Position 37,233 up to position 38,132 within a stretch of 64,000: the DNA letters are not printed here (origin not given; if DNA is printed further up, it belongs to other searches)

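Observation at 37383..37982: Protein composed almost entirely of GDxSxIx heptapeptide repeats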

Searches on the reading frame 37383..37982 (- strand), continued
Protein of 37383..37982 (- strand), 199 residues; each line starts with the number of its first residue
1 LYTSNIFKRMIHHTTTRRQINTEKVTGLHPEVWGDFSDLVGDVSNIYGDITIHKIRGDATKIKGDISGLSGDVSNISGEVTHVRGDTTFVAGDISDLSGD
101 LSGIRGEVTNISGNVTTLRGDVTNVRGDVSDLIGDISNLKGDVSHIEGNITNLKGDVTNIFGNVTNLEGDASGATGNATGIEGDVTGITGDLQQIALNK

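Call 56: search_protein_families(library=phrogs, proteins=[window:37386-37955:-, P0051, P0086, P0008, P0118, P0064, P0014, P0004], max_evalue=0.01)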
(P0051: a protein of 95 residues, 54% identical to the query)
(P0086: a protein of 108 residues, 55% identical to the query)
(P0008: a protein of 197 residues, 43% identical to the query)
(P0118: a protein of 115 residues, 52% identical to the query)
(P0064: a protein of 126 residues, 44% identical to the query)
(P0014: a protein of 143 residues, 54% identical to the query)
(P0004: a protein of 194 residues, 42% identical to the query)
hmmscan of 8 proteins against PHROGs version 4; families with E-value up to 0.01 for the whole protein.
window:37386-37955:- (190 aa): 21 families
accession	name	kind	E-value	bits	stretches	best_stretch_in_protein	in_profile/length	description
phrog_19577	-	head and packaging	5.9e-14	53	1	43-165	60-182/378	minor head protein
phrog_1219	-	tail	2e-09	38.5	1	85-147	77-139/233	tail needle protein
phrog_35017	-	unknown function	2.2e-06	28.8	0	74-121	17-64/79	-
phrog_30868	-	unknown function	3.1e-06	28.5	1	93-124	53-84/115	-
phrog_16040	-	head and packaging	3.2e-06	26.4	1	29-176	157-301/1254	virion structural protein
phrog_736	-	unknown function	7.6e-06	27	0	42-68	67-95/112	-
phrog_5553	-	unknown function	2.1e-05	25.7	0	45-146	11-112/114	-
phrog_3163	-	unknown function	0.0001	23.2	0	11-58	68-118/121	-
phrog_18412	-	head and packaging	0.00024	21.7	1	59-185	34-161/229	minor head protein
phrog_5820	-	unknown function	0.00068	20.3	0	82-110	115-143/200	-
phrog_38044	-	unknown function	0.00077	17.4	1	45-154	3108-3221/3576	-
phrog_4896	-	other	0.001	19.6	0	55-138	206-289/291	glycerophosphoryl diester phosphodiesterase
phrog_28838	-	unknown function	0.0011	18.6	0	97-144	334-381/661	-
phrog_3534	-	unknown function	0.0014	19.6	0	108-149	61-95/117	-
phrog_13113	-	unknown function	0.0015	20.1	0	89-159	61-131/134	-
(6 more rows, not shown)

P0051 (95 aa): 1 family
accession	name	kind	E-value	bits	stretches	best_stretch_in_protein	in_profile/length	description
phrog_6376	-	unknown function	0.0044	17.7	1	26-88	31-93/229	-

P0086 (108 aa): 2 families
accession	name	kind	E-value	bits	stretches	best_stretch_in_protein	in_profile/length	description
phrog_19577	-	head and packaging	3.2e-06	27.5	1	29-86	56-113/378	minor head protein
phrog_5820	-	unknown function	0.00072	20.2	1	32-68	110-146/200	-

P0008 (197 aa): 6 families
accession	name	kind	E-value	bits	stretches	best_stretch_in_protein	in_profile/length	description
phrog_19577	-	head and packaging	1.8e-06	28.4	1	105-184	80-160/378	minor head protein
phrog_35017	-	unknown function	3.5e-05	24.9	0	108-145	30-67/79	-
phrog_5820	-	unknown function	0.00027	21.6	0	154-192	104-142/200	-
phrog_1219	-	tail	0.0019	18.9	0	118-176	82-141/233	tail needle protein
phrog_30868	-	unknown function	0.0057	17.9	0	131-183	38-88/115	-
phrog_889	-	unknown function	0.009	16.6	0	32-51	62-81/162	-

P0118 (115 aa): 1 family
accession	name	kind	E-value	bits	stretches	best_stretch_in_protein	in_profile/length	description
phrog_19577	-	head and packaging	0.0015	18.8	1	47-105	85-145/378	minor head protein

P0064 (126 aa): 3 families
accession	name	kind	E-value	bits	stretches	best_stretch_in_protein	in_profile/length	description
phrog_5820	-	unknown function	0.00066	20.4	0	40-78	111-149/200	-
phrog_19577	-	head and packaging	0.00083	19.6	1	37-100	64-126/378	minor head protein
phrog_3163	-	unknown function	0.0048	17.8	0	61-104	70-117/121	-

P0014 (143 aa): 4 families
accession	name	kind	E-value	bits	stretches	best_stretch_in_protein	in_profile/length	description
phrog_19577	-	head and packaging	1.7e-05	25.1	1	53-122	61-130/378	minor head protein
phrog_5289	-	unknown function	0.0016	19.5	0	71-123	6-57/77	-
phrog_26412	-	unknown function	0.0078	17.7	0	74-94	47-67/77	-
phrog_6117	-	moron, auxiliary metabolic gene and host takeover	0.0079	15.8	1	70-127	468-523/711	colanic acid degradation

P0004 (194 aa): 0 families
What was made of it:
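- PHROG tail needle protein matches at 2e-9 (call 56).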

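Call 57: search_protein_families(library=pfam, proteins=[P0002, P0051, P0086, P0039, P0122, P0125, P0066, P0048, P0004], max_evalue=0.001)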
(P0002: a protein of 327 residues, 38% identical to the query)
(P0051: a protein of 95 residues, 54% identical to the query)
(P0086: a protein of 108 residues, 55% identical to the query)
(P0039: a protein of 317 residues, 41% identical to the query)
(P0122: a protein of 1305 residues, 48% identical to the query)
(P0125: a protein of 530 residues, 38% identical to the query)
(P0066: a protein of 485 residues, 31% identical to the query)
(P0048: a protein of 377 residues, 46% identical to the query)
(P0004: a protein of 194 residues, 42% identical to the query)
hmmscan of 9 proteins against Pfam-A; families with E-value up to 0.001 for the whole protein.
P0002 (327 aa): 1 family
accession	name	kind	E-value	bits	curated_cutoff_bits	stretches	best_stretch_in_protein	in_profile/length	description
PF23969.1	DUF7296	-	1.9e-28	99.7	27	1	206-311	2-106/115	Domain of unknown function (DUF7296)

P0051 (95 aa): 0 families

P0086 (108 aa): 0 families

P0039 (317 aa): 1 family
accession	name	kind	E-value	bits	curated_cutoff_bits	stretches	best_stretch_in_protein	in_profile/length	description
PF04513.17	Baculo_PEP_C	-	2e-07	31.6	38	1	200-299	36-119/140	Baculovirus polyhedron envelope protein, PEP, C terminus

P0122 (1305 aa): 13 families
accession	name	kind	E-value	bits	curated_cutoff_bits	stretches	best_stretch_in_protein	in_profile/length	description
PF07889.17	DUF1664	-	5.2e-15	56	34.6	0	786-853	55-122/124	Protein of unknown function (DUF1664)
PF06009.19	Laminin_II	-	1.3e-14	54.8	33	0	904-992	5-96/138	Laminin Domain II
PF04728.18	LPP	-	7.7e-12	45.8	29.1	0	966-996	1-31/53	Lipoprotein leucine-zipper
PF04513.17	Baculo_PEP_C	-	3.9e-11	43.6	38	1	876-997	4-124/140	Baculovirus polyhedron envelope protein, PEP, C terminus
PF20808.2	MINT_RAM7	-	8.5e-09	36.1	108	0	579-687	3-108/110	Msx2-interacting protein, RAM7 domain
PF23991.1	DUF7310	-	5.4e-08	33.7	40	0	955-1003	27-75/83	Coiled-coil region of unknown function (DUF7310)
PF05377.16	FlaC_arch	-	3.6e-06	27.7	27.8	0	947-984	3-40/55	Flagella accessory protein C (FlaC)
PF10473.14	CENP-F_leu_zip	-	5.9e-06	26.8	34.5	0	928-1005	15-92/140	Leucine-rich repeats of kinetochore protein Cenp-F/LEK1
PF08700.17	VPS51_Exo84_N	-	1.4e-05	25.6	24.2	0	962-984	62-84/87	Vps51/EXO84/COG1 N-terminal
PF16888.10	YwqH-like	-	4.7e-05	24.1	33.7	0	927-985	67-122/123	YwqH-like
PF10046.14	BLOC1_2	-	0.00016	22.4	33.4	0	914-975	32-89/96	Biogenesis of lysosome-related organelles complex-1 subunit 2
PF16043.11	DUF4795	-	0.00085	19.2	34.8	0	959-1004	8-53/208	Domain of unknown function (DUF4795)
PF19103.5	DUF5790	-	0.00092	20.3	26.8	0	543-575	75-107/126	Family of unknown function (DUF5790)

P0125 (530 aa): 3 families
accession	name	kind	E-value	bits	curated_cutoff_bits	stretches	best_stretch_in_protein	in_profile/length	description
PF02349.20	MSG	-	1.3e-06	28.9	22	0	440-473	6-40/76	Major surface glycoprotein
PF20808.2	MINT_RAM7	-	0.00011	22.9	108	0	255-307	27-79/110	Msx2-interacting protein, RAM7 domain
PF04728.18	LPP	-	0.0007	20.3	29.1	0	269-295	4-30/53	Lipoprotein leucine-zipper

P0066 (485 aa): 2 families
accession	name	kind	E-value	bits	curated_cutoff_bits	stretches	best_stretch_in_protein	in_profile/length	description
PF00069.31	Pkinase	-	1.1e-06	28.8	31.7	1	28-221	6-196/263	Protein kinase domain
PF19974.5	TCAD9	-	0.00043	20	40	1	125-165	285-325/429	Ternary complex associated domain 9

P0048 (377 aa): 2 families
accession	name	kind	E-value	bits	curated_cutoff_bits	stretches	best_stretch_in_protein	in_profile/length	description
PF04513.17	Baculo_PEP_C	-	1e-05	26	38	1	62-152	40-121/140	Baculovirus polyhedron envelope protein, PEP, C terminus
PF25436.1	BSD2_CRD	-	0.00069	20.2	27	0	194-220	5-31/69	BSD2 cysteine rich domain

P0004 (194 aa): 0 families
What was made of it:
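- On Pfam Baculo_PEP_C (PF04513): P0039 (31.6) and P0048 (26) fall below it, and P0004, P0051 and P0086 have no hit (call 57).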

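Call 61: find_encoding_contigs(protein=P0004, flank=6000, max_places=2)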
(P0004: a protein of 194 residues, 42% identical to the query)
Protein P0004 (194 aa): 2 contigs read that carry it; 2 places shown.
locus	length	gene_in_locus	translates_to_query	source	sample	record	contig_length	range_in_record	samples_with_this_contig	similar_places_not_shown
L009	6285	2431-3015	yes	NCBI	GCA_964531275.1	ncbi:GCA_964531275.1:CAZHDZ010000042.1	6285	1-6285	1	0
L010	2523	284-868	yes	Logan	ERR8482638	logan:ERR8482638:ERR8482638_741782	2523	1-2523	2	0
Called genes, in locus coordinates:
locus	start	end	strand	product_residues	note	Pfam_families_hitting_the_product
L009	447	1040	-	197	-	PF13489:Methyltransf_23, PF07021:MetW, PF13847:Methyltransf_31, PF08241:Methyltransf_11, PF08242:Methyltransf_12, PF13649:Methyltransf_25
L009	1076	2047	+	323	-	PF00768:Peptidase_S11, PF13354:Beta-lactamase2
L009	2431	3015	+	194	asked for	-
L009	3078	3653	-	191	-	PF04307:YdjM, PF00882:Zn_dep_PLPC (weak)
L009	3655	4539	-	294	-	PF00561:Abhydrolase_1 (weak), PF12146:Hydrolase_4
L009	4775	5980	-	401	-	PF05496:RuvB_N, PF00004:AAA, PF07728:AAA_5 (weak), PF13401:AAA_22 (faint), PF16193:AAA_assoc_2, PF12002:MgsA_C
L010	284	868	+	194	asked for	-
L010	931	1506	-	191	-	PF04307:YdjM, PF00882:Zn_dep_PLPC (weak)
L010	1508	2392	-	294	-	PF00561:Abhydrolase_1 (weak), PF12146:Hydrolase_4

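Call 62: find_encoding_contigs(protein=P0066, flank=6000, max_places=1)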
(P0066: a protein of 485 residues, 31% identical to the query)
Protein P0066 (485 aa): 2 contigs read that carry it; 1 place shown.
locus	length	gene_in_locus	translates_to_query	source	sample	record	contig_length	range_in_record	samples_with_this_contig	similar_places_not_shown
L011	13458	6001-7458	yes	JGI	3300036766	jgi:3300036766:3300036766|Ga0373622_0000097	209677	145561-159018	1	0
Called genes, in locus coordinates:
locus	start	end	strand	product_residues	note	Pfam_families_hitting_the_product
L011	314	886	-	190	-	PF00574:CLP_protease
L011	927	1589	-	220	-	PF01936:NYN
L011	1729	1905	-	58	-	-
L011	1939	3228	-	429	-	PF05697:Trigger_N, PF00254:FKBP_C, PF05698:Trigger_C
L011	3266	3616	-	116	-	-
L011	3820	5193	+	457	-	-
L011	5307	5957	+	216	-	-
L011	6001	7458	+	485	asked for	PF00069:Pkinase (weak)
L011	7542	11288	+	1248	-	PF00481:PP2C (faint), PF13672:PP2C_2 (weak)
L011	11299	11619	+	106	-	PF18908:DUF5663 (faint)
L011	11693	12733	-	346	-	-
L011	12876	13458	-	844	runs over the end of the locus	PF00912:Transgly, PF00905:Transpeptidase, PF17957:Big_7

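Call 69: fold_search(model_id=the predicted structure, library=viral)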
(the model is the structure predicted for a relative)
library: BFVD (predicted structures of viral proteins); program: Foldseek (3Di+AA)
matches with E <= 10: 93; with E <= 0.001: 0
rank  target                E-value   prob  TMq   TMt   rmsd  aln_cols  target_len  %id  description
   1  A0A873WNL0            4.9e-01  0.06  0.15  0.06  19.5       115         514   19  Uncharacterized protein [Klebsiella phage Miami]
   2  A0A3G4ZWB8            6.0e-01  0.07  0.16  0.10  18.7       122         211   15  Uncharacterized protein [Edafosvirus sp.]
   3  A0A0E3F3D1            6.4e-01  0.06  0.16  0.05  15.2       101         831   16  Phage tail collar domain-containing protein [Synechococcus phage ACG-2014e]
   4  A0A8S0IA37            1.0e+00  0.10  0.14  0.14  12.5        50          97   12  (no name in the UniProt tables at hand)
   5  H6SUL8                1.6e+00  0.03  0.14  0.15  24.4        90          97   14  Uncharacterized protein [Campylobacter virus IBB35]
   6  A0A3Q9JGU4            2.0e+00  0.18  0.16  0.15  10.5        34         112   15  (no name in the UniProt tables at hand)
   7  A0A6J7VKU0            2.2e+00  0.11  0.13  0.25   7.8        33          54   15  Uncharacterized protein [uncultured Caudovirales phage]
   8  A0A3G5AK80            2.3e+00  0.05  0.17  0.10  16.2        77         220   19  MORN repeat-containing protein [Solumvirus sp.]
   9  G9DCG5                2.3e+00  0.03  0.13  0.04  19.0        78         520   17  p1a (Fragment) [Squash vein yellowing virus]
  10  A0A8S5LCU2            2.6e+00  0.28  0.16  0.14   9.8        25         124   24  Uncharacterized protein (Fragment) [Siphoviridae sp. ctjjE1]
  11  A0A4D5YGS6            2.6e+00  0.03  0.14  0.07  18.5        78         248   12  Proteinase P1 (Fragment) [Papaya ringspot virus]
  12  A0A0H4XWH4            2.6e+00  0.02  0.15  0.12  19.5       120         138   10  Uncharacterized protein [Salmon gill poxvirus]
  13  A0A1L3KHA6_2          2.8e+00  0.03  0.16  0.02  23.4        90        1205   20  (no name in the UniProt tables at hand)
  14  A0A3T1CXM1            3.0e+00  0.09  0.18  0.08  12.3        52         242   19  Uncharacterized protein [Acanthamoeba castellanii medusavirus J1]
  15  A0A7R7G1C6            3.0e+00  0.08  0.14  0.13  14.7        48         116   12  (no name in the UniProt tables at hand)
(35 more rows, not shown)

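Call 79: find_encoding_contigs(protein=P0014, flank=6000, max_places=1)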
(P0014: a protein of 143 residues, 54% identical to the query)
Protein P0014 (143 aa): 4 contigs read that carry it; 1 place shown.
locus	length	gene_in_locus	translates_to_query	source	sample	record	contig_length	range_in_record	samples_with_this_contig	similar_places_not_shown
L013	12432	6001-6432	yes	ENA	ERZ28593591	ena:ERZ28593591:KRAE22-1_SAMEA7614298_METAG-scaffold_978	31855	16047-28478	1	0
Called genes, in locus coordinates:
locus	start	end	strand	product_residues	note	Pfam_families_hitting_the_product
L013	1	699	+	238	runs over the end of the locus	-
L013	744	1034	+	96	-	-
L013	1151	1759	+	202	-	-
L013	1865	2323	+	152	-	-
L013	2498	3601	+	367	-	-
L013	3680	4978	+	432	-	PF13392:HNH_3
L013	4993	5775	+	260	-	-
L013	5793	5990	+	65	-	-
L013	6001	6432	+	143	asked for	-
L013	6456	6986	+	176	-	-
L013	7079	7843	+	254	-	-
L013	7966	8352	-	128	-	-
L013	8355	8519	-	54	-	-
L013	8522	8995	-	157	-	-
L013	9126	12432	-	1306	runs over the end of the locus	PF00176:SNF2-rel_dom, PF04851:ResIII, PF00271:Helicase_C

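Call 80: find_encoding_contigs(protein=P0085, flank=6000, max_places=1)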
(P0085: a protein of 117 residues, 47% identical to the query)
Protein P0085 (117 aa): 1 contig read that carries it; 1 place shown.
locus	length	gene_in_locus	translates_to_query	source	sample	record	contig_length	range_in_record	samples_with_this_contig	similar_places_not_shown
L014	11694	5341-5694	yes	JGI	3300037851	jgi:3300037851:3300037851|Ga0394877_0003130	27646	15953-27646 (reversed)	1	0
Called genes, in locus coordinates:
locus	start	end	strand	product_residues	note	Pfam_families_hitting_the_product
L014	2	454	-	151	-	?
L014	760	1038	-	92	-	-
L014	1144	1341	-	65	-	-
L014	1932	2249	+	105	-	-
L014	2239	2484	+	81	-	-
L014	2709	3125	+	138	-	-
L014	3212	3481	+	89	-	-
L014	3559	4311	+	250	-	-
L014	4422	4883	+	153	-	-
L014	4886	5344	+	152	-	-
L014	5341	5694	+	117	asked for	-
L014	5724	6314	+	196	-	-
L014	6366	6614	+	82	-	-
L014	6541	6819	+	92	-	-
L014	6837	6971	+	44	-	-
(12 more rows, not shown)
